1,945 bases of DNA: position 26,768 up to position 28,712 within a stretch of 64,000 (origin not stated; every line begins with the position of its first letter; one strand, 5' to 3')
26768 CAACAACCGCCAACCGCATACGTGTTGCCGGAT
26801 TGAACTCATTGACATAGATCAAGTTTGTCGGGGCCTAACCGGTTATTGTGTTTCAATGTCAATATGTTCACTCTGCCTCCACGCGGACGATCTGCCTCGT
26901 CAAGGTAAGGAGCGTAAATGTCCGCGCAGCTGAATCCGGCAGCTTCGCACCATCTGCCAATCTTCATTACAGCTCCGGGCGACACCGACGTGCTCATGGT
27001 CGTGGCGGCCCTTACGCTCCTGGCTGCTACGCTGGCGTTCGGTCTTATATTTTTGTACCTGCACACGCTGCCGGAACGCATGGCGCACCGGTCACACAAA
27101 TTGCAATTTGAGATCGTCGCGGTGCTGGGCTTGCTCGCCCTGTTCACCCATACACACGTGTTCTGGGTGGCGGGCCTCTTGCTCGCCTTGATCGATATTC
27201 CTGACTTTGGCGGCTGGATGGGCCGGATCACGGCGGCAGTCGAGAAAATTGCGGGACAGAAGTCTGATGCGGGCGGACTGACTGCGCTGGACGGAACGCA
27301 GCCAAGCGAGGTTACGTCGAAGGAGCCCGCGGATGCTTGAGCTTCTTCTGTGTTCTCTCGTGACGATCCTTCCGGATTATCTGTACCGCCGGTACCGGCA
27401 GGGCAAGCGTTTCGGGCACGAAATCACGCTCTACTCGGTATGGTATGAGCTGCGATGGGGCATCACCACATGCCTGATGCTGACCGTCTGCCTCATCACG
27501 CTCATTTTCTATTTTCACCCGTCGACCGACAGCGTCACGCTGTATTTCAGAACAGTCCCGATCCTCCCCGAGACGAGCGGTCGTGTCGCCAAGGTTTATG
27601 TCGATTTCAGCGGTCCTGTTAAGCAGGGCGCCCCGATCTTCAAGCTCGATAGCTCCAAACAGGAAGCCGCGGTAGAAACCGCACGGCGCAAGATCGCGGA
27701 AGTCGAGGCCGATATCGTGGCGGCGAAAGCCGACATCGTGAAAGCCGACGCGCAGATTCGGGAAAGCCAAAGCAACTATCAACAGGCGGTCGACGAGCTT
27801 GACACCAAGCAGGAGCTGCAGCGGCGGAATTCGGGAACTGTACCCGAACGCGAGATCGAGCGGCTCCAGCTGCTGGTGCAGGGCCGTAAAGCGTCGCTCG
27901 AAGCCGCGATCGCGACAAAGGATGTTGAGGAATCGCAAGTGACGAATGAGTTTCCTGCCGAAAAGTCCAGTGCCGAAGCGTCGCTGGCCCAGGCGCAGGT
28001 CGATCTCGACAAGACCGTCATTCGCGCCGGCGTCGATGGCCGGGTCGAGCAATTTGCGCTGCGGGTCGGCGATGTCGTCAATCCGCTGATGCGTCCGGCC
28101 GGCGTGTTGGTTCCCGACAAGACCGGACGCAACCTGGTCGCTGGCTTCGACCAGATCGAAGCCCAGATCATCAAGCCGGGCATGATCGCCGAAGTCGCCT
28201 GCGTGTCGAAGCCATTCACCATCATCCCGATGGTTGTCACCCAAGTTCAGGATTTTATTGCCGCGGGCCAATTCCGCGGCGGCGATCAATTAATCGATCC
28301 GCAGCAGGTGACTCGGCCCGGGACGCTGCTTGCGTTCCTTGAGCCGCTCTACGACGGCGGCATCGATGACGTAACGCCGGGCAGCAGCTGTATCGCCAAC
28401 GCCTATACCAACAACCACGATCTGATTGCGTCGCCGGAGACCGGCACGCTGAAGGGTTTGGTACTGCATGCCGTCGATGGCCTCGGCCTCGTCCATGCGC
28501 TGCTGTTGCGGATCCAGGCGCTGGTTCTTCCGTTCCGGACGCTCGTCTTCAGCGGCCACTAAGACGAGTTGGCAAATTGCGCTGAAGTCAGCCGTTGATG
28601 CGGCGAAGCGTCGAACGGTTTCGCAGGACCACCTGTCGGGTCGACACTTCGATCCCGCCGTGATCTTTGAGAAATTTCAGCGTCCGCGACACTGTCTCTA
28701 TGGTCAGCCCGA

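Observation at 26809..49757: Seven exact FNR/FixK boxes, all intergenic, define a compact low-oxygen regulon next to its own regulator genes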

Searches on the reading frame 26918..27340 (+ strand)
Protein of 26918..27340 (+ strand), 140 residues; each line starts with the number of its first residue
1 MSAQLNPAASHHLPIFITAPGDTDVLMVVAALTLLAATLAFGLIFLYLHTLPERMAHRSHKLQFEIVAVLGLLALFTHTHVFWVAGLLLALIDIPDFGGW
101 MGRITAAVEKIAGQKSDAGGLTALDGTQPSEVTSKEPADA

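Call 7: search_protein_families(library=pfam, proteins=[window:26918-27340:+], max_evalue=0.001)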
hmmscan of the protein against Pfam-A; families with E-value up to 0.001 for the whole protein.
window:26918-27340:+ (140 aa): 0 families

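Call 50: search_protein_families(library=ncbifam, proteins=[window:26918-27340:+], max_evalue=0.01)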
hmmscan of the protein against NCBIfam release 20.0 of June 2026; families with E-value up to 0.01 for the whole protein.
window:26918-27340:+ (140 aa): 0 families

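Call 73: search_protein_families(library=pfam, proteins=[window:26918-27340:+], max_evalue=0.5)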
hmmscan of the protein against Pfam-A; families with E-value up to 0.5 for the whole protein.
window:26918-27340:+ (140 aa): 3 families
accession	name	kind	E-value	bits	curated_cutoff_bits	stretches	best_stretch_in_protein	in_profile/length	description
PF11742.13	DUF3302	-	0.0015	19.1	32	1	29-98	4-72/77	Protein of unknown function (DUF3302)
PF06570.16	DUF1129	-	0.01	15.9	29.1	1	32-108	115-190/207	Protein of unknown function (DUF1129)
PF11023.14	DUF2614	-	0.24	12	21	1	38-88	11-61/111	Zinc-ribbon containing domain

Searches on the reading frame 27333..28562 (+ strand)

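Call 7: search_protein_families(library=pfam, proteins=[window:27333-28562:+], max_evalue=0.001)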
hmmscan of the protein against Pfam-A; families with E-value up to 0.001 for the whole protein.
window:27333-28562:+ (409 aa): 0 families

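Call 50: search_protein_families(library=ncbifam, proteins=[window:27333-28562:+], max_evalue=0.01)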
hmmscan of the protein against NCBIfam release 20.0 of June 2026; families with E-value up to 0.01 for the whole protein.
window:27333-28562:+ (409 aa): 13 families
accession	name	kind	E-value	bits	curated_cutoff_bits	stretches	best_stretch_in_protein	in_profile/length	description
TIGR00998.1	8a0101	subfamily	6.1e-25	87.9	390.8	1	44-286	6-261/334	EmrA/EmrK family multidrug efflux transporter periplasmic adaptor subunit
NF007785.0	PRK10476.1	equivalog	6.2e-23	81.2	376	1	56-292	30-271/347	multidrug transporter subunit MdtN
TIGR01730.1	RND_mfp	subfamily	4.6e-15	55.4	94.9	2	75-159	27-114/322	efflux RND transporter periplasmic adaptor subunit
NF002939.0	PRK03598.1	equivalog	8.3e-14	51.5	393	1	44-250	10-227/332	secretion protein HlyD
NF011715.0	PRK15136.1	equivalog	3.4e-12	45.7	563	1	56-252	43-240/390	multidrug efflux MFS transporter periplasmic adaptor subunit EmrA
TIGR02971.1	heterocyst_DevB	subfamily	3.8e-09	36.4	129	2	82-184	24-129/327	ABC exporter membrane fusion protein, DevB family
NF007850.1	PRK10559.1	equivalog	1.1e-08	34.6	400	1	141-290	68-208/303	p-hydroxybenzoic acid efflux pump subunit AaeA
TIGR03794.1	NHLM_micro_HlyD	equivalog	1.8e-08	33.7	156.2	1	141-290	178-318/421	NHLP bacteriocin system secretion protein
TIGR01843.1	type_I_hlyD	subfamily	3e-06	26.5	208.65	1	79-189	48-159/422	HlyD family type I secretion periplasmic adaptor subunit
NF045904.1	RND-peri-MexE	equivalog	3.2e-06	26.3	714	1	147-325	97-265/390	multidrug efflux RND transporter periplasmic adaptor subunit MexE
NF007132.1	PRK09578.1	equivalog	0.00041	19.2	512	0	87-153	78-147/396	MexX/AxyX family multidrug efflux RND transporter periplasmic adaptor subunit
NF008606.0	PRK11578.1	equivalog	0.00096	18.4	342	0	137-249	96-205/371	macrolide transporter subunit MacA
NF000272.2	OqxA_adapt_sub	exception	0.0013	17.8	835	0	74-142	67-135/391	multidrug efflux RND transporter periplasmic adaptor subunit OqxA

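Call 73: search_protein_families(library=pfam, proteins=[window:27333-28562:+], max_evalue=0.5)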
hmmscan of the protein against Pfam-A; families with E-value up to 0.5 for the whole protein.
window:27333-28562:+ (409 aa): 1 family
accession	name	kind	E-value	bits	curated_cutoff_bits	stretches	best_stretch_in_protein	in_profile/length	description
PF13533.13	Biotin_lipoyl_2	-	0.079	13.3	29.8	0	76-106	2-32/32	Biotin-lipoyl like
